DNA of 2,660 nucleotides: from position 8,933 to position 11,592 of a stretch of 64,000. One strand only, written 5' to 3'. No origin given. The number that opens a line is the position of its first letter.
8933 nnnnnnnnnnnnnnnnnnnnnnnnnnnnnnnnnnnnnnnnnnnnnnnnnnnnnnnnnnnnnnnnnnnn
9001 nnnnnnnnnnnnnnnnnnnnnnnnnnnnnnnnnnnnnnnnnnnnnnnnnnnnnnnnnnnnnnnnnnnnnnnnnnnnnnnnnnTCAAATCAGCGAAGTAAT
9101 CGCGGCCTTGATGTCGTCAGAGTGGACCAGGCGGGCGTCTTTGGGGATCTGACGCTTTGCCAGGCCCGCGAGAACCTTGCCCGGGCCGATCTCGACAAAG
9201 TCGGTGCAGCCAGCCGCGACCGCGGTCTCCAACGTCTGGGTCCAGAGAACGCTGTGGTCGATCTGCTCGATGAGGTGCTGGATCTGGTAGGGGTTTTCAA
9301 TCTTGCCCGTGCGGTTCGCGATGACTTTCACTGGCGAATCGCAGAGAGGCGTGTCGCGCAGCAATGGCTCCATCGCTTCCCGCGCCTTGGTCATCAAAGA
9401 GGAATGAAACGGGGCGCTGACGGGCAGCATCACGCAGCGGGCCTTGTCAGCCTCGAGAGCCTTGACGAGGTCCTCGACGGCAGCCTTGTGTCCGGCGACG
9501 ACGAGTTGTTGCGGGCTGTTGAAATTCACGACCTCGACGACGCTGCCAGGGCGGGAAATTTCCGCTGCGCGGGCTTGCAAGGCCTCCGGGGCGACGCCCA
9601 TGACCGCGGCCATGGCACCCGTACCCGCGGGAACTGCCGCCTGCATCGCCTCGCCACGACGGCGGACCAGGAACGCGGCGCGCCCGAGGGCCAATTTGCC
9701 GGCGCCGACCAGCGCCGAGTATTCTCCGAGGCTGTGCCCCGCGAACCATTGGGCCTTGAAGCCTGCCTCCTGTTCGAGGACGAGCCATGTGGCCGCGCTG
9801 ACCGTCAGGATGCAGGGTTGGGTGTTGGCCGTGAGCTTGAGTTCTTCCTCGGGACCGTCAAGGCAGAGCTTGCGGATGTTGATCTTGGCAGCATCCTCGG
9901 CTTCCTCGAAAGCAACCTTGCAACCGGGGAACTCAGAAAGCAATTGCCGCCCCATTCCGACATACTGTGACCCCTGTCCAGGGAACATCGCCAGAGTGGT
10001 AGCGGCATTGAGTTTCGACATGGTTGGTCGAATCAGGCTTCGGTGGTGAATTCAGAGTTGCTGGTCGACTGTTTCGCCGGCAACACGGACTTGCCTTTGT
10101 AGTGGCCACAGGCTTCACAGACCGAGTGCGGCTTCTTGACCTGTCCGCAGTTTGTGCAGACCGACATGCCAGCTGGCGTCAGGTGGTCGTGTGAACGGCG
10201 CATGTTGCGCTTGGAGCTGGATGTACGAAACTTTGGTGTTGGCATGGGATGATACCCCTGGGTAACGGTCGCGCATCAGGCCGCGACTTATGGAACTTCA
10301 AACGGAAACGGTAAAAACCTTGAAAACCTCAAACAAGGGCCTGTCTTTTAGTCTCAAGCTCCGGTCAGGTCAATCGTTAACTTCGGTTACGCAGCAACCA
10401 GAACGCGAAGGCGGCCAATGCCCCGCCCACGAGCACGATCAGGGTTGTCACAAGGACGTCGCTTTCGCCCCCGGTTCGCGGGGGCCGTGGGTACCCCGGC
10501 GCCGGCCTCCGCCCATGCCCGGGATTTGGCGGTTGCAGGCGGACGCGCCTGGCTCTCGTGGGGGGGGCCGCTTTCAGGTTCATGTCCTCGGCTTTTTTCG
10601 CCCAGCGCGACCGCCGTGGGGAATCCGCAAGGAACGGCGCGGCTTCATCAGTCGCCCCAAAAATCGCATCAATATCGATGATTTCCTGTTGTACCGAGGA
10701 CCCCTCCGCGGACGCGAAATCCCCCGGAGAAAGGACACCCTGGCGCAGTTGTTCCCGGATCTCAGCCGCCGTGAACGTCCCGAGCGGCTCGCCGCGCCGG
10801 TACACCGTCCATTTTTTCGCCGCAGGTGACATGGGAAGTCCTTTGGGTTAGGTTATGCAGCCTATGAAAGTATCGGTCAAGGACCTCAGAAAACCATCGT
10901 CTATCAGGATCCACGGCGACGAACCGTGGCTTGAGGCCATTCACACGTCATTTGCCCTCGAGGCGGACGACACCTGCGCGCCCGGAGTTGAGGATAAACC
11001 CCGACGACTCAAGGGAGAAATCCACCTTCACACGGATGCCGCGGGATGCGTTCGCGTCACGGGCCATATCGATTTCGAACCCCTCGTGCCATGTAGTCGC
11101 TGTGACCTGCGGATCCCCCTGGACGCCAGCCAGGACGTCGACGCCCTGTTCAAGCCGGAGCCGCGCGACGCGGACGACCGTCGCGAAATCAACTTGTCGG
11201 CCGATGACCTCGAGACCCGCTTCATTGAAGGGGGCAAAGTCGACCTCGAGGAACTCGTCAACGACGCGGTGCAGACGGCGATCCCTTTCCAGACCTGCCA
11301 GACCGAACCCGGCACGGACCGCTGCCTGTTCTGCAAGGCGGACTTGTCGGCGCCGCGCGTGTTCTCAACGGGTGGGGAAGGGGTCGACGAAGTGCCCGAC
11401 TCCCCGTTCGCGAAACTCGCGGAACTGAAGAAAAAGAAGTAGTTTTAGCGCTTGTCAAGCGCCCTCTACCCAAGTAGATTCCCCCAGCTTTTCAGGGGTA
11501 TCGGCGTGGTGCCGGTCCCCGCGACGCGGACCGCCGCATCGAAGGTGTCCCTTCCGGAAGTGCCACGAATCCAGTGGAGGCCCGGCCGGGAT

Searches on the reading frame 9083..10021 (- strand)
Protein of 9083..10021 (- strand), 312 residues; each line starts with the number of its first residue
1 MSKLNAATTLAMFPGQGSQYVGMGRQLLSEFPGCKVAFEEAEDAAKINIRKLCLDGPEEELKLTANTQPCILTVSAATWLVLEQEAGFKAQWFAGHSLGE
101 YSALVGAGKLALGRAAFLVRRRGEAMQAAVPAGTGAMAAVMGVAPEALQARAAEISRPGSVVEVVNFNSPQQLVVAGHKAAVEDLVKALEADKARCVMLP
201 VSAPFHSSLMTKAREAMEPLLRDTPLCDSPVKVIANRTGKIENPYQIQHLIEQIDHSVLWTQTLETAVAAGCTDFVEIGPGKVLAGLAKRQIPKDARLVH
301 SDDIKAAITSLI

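Call 18: search_protein_families(library=pfam, proteins=[window:9083-10021:-], max_evalue=0.0001)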
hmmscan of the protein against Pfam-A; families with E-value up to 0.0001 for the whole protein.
window:9083-10021:- (312 aa): 1 family
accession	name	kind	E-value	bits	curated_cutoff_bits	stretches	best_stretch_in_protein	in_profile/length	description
PF00698.26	Acyl_transf_1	-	2.2e-31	110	32.7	1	13-286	4-273/319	Acyl transferase domain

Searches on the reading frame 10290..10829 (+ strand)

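Call 38: search_protein_families(library=pfam, proteins=[window:10290-10829:+], max_evalue=10)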
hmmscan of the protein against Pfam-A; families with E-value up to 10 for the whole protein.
window:10290-10829:+ (179 aa): 1 family
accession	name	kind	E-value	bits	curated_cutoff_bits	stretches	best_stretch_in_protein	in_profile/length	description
PF19028.6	TSP1_spondin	-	0.071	13.8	41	1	32-55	26-49/52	Spondin-like TSP1 domain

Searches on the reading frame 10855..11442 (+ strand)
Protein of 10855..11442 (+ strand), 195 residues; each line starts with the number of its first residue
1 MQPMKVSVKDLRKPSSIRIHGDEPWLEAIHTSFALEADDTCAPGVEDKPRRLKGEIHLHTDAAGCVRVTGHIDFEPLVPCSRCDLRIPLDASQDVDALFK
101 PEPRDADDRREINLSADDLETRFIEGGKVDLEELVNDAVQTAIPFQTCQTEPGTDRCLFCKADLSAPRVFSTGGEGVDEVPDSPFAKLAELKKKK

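Call 38: search_protein_families(library=pfam, proteins=[window:10855-11442:+], max_evalue=10)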
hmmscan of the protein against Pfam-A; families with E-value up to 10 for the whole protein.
window:10855-11442:+ (195 aa): 1 family
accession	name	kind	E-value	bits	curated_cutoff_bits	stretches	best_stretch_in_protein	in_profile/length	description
PF02620.22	YceD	-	1.2e-13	51.5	33.2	1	68-192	1-119/119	Large ribosomal RNA subunit accumulation protein YceD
